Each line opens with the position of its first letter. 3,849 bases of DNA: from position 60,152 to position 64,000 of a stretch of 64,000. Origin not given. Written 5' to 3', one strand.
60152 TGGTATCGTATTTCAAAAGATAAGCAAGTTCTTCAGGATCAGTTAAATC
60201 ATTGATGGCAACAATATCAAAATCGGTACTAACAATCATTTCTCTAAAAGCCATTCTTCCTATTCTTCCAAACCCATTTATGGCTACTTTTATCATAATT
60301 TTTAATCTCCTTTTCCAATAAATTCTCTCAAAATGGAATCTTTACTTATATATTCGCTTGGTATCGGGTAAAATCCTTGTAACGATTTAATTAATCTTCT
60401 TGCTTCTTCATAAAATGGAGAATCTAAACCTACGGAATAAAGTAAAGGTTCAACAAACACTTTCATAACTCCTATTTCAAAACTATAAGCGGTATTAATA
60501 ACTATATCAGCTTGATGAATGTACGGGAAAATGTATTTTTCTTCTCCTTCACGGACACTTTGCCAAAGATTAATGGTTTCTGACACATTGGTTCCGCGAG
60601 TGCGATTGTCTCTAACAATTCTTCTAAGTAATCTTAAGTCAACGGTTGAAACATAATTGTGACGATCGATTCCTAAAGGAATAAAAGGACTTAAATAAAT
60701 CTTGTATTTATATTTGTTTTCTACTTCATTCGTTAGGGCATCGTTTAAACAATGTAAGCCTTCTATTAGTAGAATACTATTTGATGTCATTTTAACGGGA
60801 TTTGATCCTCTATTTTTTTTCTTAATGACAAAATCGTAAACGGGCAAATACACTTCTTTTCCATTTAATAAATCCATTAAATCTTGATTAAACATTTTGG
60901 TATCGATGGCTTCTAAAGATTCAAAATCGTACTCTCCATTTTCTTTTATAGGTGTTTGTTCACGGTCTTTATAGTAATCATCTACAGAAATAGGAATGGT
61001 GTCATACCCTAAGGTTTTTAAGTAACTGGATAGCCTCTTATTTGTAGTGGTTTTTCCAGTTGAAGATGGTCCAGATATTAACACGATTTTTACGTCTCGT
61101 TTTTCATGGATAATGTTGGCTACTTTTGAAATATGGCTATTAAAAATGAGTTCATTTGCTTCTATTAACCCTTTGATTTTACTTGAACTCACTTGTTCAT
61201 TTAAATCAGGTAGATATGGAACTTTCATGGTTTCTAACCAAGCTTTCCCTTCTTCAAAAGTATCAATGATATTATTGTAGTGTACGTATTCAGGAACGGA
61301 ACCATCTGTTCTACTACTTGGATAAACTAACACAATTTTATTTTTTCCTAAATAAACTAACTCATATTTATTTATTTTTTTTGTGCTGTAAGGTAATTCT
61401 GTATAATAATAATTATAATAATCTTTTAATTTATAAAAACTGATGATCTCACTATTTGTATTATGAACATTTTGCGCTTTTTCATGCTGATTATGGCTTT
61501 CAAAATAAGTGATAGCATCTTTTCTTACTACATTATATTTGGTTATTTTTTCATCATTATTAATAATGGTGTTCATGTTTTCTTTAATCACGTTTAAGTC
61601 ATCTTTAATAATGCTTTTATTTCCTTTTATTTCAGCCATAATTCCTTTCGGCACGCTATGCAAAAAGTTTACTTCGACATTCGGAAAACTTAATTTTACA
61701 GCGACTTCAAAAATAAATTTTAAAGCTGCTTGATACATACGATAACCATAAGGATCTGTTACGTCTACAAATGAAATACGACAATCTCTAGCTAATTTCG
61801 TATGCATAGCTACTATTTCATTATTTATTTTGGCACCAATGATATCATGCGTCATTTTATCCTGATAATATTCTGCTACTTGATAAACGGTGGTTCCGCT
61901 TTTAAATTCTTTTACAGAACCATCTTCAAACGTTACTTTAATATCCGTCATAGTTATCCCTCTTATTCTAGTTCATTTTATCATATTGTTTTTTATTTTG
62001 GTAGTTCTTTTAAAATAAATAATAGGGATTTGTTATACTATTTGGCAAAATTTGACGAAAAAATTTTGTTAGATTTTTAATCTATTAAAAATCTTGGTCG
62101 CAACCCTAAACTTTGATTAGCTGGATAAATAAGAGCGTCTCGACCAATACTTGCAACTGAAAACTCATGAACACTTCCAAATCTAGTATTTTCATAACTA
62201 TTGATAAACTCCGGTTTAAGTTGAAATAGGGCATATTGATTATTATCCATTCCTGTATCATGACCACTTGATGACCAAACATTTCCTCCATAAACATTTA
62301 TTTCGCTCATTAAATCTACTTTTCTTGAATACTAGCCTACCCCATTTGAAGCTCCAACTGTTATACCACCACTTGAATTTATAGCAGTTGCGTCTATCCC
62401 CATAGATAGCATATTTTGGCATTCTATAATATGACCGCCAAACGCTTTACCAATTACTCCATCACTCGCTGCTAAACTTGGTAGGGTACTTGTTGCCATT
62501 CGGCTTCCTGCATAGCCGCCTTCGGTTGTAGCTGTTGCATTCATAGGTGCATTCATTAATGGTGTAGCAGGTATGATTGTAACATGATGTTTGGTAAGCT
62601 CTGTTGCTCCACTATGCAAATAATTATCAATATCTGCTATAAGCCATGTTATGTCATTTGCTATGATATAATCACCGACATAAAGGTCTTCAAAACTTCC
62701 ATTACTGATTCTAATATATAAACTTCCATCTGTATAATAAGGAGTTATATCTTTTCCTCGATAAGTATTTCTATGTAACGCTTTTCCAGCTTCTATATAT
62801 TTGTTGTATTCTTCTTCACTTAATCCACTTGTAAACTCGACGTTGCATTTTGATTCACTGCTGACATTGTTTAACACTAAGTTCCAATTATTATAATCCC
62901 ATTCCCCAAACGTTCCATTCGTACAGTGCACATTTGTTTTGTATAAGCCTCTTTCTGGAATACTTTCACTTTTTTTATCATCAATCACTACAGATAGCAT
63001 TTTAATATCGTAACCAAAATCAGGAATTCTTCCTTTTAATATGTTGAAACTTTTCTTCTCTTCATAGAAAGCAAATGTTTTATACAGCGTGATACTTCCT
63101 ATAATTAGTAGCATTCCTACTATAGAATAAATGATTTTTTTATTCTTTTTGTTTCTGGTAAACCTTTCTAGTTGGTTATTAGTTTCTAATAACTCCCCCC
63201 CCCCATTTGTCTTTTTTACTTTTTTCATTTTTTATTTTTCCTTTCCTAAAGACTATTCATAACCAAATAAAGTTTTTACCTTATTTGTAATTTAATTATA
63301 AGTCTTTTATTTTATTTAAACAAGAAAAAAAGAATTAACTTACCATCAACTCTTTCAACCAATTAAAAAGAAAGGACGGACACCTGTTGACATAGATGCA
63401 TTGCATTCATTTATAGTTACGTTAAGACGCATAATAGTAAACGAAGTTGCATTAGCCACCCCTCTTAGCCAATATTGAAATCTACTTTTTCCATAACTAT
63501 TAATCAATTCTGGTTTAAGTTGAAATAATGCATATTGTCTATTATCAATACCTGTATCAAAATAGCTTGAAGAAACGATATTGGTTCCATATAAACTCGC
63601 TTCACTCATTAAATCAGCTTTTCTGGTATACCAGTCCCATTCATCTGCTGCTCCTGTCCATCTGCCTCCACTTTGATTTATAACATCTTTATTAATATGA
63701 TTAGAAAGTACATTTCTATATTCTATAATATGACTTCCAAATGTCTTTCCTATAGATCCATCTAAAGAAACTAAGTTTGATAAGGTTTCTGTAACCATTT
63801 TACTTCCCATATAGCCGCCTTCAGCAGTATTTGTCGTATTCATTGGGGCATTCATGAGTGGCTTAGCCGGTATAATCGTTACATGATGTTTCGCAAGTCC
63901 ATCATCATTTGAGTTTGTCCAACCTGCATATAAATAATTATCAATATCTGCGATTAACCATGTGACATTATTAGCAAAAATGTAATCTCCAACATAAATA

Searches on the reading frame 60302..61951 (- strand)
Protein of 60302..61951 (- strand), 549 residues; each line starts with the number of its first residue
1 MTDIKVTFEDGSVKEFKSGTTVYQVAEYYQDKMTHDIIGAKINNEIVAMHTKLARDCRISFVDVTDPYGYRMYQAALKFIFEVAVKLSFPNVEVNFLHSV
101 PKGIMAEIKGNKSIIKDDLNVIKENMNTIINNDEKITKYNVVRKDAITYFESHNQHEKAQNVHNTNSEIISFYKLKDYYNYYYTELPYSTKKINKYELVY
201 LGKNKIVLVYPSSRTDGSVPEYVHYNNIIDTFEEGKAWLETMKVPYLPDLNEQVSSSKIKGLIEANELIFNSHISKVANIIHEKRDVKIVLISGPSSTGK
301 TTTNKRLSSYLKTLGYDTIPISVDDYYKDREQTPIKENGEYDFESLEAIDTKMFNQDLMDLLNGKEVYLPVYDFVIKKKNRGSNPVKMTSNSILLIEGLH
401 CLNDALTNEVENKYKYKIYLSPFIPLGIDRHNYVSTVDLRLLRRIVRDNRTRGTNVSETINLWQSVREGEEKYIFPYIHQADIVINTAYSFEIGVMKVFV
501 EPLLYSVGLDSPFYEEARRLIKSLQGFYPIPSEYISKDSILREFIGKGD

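Call 62: find_encoding_contigs(protein=window:60302-61951:-, flank=4500, max_places=10)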
Protein window:60302-61951:- (549 aa): 7 contigs read that carry it; 5 places shown.
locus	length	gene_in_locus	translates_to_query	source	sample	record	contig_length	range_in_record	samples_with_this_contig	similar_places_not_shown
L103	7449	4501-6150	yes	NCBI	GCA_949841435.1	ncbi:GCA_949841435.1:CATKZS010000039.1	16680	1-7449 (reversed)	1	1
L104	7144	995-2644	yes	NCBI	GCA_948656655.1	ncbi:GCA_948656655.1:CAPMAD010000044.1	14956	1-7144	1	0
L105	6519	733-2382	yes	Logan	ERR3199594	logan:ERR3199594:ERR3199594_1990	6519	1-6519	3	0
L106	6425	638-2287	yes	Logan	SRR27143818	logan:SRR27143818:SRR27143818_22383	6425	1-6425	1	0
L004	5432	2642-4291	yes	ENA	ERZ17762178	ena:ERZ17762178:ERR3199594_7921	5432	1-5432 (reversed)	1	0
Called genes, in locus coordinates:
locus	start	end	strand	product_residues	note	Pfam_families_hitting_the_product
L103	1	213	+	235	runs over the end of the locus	-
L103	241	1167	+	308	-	PF10298:WhiA_N, PF14527:LAGLIDADG_WhiA, PF02650:HTH_WhiA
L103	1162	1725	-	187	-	PF00574:CLP_protease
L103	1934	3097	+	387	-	-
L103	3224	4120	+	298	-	-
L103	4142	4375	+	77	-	-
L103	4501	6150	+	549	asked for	PF02824:TGS, PF00485:PRK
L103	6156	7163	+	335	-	PF00044:Gp_dh_N, PF02800:Gp_dh_C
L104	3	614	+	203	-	?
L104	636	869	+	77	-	-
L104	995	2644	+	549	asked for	PF02824:TGS, PF00485:PRK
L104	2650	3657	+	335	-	PF00044:Gp_dh_N, PF02800:Gp_dh_C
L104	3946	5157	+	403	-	PF00162:PGK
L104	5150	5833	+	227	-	PF00121:TIM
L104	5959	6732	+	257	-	PF00072:Response_reg, PF08769:Spo0A_C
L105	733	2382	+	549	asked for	PF02824:TGS, PF00485:PRK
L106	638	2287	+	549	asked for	PF02824:TGS, PF00485:PRK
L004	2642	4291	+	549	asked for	PF02824:TGS, PF00485:PRK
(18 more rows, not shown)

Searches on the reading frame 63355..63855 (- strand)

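Call 7: search_protein_families(library=pfam, proteins=[window:63355-63855:-], max_evalue=1)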
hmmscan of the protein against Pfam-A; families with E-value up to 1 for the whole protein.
window:63355-63855:- (166 aa): 1 family
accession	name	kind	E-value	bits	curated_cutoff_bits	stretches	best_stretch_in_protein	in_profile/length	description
PF19789.6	DUF6273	-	0.0025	18.1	23.5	1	109-165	109-170/172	Domain of unknown function (DUF6273)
